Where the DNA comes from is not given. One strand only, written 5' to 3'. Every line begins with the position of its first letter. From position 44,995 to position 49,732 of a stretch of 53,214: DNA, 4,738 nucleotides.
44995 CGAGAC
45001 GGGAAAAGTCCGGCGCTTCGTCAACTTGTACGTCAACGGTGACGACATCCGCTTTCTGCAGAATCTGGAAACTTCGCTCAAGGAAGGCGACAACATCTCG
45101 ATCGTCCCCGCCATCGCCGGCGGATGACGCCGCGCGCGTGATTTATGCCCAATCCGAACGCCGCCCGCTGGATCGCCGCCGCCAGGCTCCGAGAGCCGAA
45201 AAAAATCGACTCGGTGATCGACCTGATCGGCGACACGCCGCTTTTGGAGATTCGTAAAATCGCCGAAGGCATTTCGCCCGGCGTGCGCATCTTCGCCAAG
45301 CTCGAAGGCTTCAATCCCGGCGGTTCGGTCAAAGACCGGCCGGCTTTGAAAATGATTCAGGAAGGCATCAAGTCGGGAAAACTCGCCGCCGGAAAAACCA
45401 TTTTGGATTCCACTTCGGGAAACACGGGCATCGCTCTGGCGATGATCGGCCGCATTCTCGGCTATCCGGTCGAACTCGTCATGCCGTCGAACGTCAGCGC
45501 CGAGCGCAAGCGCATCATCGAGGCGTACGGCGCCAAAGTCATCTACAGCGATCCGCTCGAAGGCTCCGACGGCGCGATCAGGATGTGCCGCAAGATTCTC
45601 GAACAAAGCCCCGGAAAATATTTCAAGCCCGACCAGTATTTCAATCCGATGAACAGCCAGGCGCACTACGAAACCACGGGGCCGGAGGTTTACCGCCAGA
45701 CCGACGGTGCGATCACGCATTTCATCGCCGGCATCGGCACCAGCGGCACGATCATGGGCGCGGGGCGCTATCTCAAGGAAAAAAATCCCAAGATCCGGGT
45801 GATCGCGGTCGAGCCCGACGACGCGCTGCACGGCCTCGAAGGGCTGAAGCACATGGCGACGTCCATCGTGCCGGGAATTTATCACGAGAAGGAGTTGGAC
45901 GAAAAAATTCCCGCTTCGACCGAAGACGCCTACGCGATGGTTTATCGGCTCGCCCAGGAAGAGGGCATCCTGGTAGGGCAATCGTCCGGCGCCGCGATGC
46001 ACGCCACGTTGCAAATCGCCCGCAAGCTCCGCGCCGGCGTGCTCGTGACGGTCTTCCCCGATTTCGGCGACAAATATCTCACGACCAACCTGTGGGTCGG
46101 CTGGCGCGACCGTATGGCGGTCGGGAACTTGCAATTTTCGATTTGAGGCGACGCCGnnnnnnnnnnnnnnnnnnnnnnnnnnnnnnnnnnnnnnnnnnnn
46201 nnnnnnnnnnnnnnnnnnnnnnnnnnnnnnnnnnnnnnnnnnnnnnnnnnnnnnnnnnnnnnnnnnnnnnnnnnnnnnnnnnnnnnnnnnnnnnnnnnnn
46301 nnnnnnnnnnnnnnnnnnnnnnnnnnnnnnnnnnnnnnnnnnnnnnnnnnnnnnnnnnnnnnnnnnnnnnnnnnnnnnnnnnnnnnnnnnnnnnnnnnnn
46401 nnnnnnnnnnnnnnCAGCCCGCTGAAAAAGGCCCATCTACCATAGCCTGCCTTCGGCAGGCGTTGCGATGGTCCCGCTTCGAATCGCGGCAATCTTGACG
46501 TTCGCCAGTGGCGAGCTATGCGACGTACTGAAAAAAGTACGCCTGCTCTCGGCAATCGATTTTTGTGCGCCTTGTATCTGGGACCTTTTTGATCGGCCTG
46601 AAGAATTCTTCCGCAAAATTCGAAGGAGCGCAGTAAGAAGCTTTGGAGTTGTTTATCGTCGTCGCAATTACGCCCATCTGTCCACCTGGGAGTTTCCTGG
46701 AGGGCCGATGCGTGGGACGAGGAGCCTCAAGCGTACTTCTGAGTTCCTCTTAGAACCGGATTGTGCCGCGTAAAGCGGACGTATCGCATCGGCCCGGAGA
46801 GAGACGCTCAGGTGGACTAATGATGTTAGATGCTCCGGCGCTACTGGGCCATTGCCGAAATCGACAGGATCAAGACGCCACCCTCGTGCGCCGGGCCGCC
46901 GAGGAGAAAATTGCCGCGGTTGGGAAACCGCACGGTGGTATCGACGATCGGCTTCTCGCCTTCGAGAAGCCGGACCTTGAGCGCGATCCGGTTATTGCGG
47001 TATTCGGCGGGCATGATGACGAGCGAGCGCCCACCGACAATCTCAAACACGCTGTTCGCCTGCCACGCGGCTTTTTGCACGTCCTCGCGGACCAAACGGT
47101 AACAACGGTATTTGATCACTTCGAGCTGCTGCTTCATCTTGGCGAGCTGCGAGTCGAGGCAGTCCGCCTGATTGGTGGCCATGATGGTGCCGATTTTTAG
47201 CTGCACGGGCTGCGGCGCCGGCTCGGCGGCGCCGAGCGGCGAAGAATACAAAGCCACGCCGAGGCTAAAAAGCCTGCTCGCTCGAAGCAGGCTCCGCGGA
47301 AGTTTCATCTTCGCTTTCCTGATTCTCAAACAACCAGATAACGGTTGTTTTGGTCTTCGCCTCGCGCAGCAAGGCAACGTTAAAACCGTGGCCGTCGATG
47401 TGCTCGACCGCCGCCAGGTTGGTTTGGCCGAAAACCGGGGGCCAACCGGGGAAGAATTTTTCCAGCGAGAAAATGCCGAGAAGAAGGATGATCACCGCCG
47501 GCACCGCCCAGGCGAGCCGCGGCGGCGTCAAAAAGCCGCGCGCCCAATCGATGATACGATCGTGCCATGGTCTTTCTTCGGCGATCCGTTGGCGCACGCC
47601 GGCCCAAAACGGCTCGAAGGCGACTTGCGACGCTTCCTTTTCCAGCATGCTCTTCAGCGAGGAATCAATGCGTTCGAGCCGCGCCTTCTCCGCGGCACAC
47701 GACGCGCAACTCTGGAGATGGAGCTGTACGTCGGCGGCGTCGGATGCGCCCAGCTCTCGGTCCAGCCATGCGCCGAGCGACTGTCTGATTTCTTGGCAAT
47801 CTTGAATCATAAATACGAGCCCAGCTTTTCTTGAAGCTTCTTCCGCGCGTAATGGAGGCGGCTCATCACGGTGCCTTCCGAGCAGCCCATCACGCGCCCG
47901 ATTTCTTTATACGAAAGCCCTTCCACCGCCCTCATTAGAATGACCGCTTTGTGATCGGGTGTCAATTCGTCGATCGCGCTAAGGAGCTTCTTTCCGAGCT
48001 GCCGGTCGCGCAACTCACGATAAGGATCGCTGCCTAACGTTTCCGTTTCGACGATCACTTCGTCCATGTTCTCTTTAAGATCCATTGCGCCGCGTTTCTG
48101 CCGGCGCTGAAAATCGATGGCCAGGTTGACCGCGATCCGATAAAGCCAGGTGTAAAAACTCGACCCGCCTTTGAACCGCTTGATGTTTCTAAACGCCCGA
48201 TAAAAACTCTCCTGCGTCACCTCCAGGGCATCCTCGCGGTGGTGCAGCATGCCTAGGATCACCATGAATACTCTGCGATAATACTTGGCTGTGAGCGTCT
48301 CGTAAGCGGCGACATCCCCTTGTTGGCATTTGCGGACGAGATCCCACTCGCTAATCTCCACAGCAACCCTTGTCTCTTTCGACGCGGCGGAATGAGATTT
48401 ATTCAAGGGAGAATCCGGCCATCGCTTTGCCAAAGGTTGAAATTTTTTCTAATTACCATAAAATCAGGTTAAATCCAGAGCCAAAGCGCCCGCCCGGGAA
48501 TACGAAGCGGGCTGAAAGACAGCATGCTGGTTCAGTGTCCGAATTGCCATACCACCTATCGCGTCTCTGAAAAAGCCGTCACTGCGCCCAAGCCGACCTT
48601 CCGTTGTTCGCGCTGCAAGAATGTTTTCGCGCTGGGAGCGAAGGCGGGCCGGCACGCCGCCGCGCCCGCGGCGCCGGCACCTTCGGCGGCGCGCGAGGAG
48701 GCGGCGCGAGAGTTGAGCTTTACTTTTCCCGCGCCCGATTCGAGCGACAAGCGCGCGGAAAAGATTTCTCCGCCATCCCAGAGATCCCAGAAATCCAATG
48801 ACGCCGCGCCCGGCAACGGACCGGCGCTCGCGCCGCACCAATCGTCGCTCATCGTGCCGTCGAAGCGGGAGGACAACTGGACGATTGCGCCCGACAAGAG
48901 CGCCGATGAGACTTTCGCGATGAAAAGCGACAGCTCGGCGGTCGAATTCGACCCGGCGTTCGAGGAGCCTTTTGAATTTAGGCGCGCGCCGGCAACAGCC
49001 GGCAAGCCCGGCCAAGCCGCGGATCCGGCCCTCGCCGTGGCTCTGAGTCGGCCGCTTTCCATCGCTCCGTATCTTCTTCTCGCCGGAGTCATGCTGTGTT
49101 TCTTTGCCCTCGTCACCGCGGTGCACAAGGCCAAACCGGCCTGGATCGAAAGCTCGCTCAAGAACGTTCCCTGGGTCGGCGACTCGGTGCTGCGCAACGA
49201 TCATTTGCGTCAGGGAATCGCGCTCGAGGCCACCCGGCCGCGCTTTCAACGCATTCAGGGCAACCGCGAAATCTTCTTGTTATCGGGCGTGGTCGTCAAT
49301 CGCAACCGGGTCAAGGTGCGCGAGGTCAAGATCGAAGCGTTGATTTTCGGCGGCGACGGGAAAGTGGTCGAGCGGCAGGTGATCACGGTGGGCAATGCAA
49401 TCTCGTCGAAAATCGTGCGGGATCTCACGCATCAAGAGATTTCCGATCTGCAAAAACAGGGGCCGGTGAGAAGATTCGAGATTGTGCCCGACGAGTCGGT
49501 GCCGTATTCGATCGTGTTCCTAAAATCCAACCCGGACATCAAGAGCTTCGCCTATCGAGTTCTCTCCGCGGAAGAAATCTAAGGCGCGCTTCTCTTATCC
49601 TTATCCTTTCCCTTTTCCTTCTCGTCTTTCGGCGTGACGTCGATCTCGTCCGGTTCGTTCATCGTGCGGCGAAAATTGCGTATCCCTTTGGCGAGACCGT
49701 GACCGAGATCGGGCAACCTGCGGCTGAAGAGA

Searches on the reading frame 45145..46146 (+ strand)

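Call 66: search_protein_families(library=pfam, proteins=[window:45145-46146:+], max_evalue=0.0001)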
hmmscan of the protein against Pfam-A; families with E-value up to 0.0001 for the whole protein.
window:45145-46146:+ (333 aa): 1 family
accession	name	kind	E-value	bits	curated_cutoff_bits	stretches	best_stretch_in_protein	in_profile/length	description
PF00291.31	PALP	-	3.9e-71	240.2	35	1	26-306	3-295/295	Pyridoxal-phosphate dependent enzyme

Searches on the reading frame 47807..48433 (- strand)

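Call 69: search_protein_families(library=pfam, proteins=[window:47807-48433:-], max_evalue=0.0001)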
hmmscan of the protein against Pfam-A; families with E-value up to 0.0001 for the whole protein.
window:47807-48433:- (208 aa): 5 families
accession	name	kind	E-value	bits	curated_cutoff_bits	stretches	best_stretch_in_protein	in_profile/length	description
PF08281.18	Sigma70_r4_2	-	3.8e-18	65.3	25.7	1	149-200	3-54/54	Sigma-70, region 4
PF04542.20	Sigma70_r2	-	1e-15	57.7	24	1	49-114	3-70/71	Sigma-70 region 2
PF04545.22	Sigma70_r4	-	8.6e-15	54.4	24.1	1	153-202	1-50/50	Sigma-70, region 4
PF07638.17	Sigma70_ECF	-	1.3e-14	54.9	21.1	1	31-204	6-183/185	ECF sigma factor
PF13384.12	HTH_23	-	3.9e-05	23.8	24.6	0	162-193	7-38/50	Homeodomain-like domain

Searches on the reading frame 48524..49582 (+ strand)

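Call 69: search_protein_families(library=pfam, proteins=[window:48524-49582:+], max_evalue=0.0001)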
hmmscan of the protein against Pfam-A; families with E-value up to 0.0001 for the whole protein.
window:48524-49582:+ (352 aa): 2 families
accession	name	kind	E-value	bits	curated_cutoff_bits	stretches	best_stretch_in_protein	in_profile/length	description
PF13717.11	Zn_ribbon_4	-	4.4e-10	39.8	30.3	1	1-35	1-35/36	zinc-ribbon domain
PF13719.11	Zn_ribbon_5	-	1.6e-05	25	29.3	1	1-35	1-35/37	zinc-ribbon domain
